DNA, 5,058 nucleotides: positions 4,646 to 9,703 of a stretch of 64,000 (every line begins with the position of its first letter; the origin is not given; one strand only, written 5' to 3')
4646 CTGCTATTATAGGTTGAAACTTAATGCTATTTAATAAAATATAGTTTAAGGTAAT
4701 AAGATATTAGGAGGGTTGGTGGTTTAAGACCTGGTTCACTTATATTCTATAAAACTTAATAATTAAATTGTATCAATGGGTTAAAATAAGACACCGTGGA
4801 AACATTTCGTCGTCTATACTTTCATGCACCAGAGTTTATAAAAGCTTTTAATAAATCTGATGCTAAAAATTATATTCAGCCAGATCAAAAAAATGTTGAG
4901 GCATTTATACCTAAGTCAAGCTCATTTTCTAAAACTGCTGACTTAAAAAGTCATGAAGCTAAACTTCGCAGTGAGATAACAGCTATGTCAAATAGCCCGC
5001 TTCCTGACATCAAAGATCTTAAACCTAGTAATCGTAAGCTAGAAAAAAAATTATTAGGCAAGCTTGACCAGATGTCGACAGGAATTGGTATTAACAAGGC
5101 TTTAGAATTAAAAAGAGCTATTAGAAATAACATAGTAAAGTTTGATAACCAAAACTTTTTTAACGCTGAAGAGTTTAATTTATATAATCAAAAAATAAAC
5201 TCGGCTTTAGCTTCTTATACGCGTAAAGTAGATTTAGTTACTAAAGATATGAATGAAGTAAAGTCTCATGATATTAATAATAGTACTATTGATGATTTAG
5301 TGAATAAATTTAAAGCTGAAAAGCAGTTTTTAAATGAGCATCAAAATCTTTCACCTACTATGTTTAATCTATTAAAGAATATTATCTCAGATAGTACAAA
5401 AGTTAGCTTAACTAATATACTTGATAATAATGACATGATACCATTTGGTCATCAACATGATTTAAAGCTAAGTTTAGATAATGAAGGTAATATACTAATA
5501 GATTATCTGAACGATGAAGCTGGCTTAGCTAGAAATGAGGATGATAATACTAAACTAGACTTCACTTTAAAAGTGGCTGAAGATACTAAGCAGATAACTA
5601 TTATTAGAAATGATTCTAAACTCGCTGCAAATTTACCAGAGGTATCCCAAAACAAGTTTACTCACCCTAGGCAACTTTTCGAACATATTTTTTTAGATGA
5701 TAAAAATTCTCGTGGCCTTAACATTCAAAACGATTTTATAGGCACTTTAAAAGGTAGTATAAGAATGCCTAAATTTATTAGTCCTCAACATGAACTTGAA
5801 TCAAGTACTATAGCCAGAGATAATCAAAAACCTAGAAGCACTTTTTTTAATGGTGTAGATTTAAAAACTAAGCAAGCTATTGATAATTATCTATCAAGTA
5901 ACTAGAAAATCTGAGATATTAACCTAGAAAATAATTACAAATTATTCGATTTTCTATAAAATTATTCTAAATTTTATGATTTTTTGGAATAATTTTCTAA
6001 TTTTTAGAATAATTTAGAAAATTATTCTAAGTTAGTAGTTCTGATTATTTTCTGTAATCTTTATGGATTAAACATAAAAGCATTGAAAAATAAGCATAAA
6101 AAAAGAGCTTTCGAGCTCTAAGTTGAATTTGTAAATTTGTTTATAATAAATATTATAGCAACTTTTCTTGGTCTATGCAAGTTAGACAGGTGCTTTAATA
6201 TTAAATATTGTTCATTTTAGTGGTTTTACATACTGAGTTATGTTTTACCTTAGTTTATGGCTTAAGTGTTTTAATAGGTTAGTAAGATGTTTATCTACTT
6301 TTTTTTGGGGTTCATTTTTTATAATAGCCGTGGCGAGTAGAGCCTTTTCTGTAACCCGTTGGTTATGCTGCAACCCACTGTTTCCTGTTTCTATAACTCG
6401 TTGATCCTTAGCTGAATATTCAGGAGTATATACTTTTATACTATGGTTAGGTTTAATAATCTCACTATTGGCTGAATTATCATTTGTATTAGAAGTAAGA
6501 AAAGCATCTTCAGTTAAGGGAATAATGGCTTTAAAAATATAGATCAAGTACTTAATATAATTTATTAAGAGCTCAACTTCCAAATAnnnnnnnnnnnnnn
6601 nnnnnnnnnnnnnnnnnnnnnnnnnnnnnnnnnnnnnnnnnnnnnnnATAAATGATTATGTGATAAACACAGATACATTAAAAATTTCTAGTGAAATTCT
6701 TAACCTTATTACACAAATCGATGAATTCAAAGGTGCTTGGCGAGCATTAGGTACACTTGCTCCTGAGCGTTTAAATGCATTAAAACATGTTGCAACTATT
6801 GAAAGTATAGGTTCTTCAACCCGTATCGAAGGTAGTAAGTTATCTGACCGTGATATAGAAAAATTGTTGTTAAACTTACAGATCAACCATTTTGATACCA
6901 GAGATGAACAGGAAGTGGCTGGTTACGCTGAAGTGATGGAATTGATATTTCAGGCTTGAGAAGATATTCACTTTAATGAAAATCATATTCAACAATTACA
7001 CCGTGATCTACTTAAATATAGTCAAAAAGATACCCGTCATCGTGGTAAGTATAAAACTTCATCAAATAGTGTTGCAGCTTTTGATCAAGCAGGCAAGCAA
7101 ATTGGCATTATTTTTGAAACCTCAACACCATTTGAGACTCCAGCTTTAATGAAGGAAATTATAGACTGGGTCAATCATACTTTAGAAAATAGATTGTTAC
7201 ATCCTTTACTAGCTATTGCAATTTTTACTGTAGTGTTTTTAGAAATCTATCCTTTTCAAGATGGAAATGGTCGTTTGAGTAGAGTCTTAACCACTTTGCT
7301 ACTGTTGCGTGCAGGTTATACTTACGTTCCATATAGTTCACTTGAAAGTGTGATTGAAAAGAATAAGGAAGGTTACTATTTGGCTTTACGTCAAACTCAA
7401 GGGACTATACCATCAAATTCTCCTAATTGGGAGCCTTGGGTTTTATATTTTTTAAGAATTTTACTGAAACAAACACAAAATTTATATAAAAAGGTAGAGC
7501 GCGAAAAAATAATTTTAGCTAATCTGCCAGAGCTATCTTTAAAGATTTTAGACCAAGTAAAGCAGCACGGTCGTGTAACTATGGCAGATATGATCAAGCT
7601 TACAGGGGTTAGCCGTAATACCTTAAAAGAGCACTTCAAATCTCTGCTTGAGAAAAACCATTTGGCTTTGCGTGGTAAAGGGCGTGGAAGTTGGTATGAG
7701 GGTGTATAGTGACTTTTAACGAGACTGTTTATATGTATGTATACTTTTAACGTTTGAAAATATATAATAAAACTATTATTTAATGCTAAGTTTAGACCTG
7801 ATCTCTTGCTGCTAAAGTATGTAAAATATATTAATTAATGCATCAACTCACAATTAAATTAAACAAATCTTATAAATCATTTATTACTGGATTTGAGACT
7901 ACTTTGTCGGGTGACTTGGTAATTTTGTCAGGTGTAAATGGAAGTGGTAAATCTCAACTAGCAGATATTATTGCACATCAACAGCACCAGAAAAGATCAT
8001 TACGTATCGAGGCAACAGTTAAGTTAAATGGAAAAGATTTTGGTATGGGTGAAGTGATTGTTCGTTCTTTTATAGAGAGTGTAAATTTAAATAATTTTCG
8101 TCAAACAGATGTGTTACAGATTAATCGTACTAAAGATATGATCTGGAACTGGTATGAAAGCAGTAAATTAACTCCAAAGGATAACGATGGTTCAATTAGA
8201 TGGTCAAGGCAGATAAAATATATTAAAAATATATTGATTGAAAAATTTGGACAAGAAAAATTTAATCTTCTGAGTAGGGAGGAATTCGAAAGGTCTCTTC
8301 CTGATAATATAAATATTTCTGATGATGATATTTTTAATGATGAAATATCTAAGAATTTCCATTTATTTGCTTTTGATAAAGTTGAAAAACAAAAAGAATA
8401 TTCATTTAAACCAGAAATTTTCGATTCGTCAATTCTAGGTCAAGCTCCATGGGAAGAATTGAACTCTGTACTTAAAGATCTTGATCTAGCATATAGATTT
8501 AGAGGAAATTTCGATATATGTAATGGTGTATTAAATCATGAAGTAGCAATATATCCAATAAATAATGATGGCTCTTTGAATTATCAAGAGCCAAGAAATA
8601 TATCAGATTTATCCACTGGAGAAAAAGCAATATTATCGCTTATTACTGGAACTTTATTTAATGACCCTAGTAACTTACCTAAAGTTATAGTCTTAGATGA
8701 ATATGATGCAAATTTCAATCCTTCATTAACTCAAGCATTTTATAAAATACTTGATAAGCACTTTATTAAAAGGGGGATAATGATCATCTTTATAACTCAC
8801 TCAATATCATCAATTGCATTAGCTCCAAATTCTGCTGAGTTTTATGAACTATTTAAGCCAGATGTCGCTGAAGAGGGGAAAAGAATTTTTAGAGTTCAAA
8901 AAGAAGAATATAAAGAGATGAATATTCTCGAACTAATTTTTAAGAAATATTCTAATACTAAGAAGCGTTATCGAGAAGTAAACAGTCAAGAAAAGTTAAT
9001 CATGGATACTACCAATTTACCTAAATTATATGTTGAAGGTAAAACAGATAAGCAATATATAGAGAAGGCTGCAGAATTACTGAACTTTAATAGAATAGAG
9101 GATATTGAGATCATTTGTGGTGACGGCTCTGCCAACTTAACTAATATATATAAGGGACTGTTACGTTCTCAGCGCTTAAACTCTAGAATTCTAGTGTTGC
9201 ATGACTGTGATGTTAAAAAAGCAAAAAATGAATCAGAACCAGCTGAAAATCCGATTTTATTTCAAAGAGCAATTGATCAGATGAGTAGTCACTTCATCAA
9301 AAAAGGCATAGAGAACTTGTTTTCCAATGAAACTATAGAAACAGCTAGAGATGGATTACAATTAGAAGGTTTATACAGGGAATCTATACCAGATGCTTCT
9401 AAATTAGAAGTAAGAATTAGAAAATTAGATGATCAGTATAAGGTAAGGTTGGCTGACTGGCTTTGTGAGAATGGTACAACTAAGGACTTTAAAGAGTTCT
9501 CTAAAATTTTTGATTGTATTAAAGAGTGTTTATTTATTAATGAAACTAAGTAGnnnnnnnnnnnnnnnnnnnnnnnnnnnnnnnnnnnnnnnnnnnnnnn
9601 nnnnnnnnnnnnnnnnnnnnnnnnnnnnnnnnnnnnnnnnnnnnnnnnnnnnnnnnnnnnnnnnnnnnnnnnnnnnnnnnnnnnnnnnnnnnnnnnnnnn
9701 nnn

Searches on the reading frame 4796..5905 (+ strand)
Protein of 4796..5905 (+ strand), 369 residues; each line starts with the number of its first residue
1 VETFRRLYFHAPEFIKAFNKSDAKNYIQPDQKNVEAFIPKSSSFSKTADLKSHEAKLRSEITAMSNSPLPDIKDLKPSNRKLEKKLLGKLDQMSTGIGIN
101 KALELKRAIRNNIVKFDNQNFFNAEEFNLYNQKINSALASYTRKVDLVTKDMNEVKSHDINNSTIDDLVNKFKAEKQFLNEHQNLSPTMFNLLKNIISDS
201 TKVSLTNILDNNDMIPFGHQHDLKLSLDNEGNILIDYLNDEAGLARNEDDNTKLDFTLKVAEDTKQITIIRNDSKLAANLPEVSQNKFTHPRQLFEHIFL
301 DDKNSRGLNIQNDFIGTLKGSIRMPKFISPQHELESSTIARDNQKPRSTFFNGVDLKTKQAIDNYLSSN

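Call 24: search_protein_families(library=pfam, proteins=[window:4796-5905:+], max_evalue=0.01)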
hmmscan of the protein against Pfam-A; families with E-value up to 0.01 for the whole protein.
window:4796-5905:+ (369 aa): 0 families

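Call 78: find_homologous_proteins(query=window:4796-5905:+, max_evalue=0.001)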
Query window:4796-5905:+ (369 aa): 1 proteins with E <= 0.001 among 2834 candidates.
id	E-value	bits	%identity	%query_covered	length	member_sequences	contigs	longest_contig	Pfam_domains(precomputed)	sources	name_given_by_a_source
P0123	2.7e-234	795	100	100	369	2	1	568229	-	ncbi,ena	-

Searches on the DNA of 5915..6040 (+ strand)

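Call 88: search_dna_similar(query=window:5915-6040:+, collection=plasmids, mode=distant, max_evalue=0.01, max_rows=10)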
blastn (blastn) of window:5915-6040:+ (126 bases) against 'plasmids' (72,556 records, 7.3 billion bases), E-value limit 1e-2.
No match.

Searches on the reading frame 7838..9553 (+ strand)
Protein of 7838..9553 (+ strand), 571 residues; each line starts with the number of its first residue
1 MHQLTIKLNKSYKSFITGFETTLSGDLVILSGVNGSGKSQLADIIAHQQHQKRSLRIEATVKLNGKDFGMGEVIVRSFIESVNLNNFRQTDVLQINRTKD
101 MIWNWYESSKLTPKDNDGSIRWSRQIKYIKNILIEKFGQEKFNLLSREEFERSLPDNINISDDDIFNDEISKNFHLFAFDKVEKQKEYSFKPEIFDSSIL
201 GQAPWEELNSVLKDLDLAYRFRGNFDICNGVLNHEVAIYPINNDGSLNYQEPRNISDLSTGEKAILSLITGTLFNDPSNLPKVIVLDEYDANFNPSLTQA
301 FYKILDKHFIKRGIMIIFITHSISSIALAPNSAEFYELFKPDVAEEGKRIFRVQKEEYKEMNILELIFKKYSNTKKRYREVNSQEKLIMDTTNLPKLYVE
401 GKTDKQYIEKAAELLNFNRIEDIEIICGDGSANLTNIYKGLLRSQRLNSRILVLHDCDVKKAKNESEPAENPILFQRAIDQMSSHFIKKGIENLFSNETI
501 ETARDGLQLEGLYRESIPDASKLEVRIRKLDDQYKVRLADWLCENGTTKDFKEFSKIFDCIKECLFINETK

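Call 25: search_protein_families(library=pfam, proteins=[window:7838-9553:+], max_evalue=0.001)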
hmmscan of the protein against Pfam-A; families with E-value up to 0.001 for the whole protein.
window:7838-9553:+ (571 aa): 4 families
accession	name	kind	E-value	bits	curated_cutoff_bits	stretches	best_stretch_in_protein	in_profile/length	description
PF13304.12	AAA_21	-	5.6e-10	40.2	27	1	28-324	2-301/304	AAA domain, putative AbiEii toxin, Type IV TA system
PF02463.25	SMC_N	-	9.4e-07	28.9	40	1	10-323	8-201/220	RecF/RecN/SMC N terminal domain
PF00005.33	ABC_tran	-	1.5e-05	26.1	25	0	24-70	10-51/137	ABC transporter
PF00004.35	AAA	-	5e-05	24.2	21.2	0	28-81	1-52/131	ATPase family associated with various cellular activities (AAA)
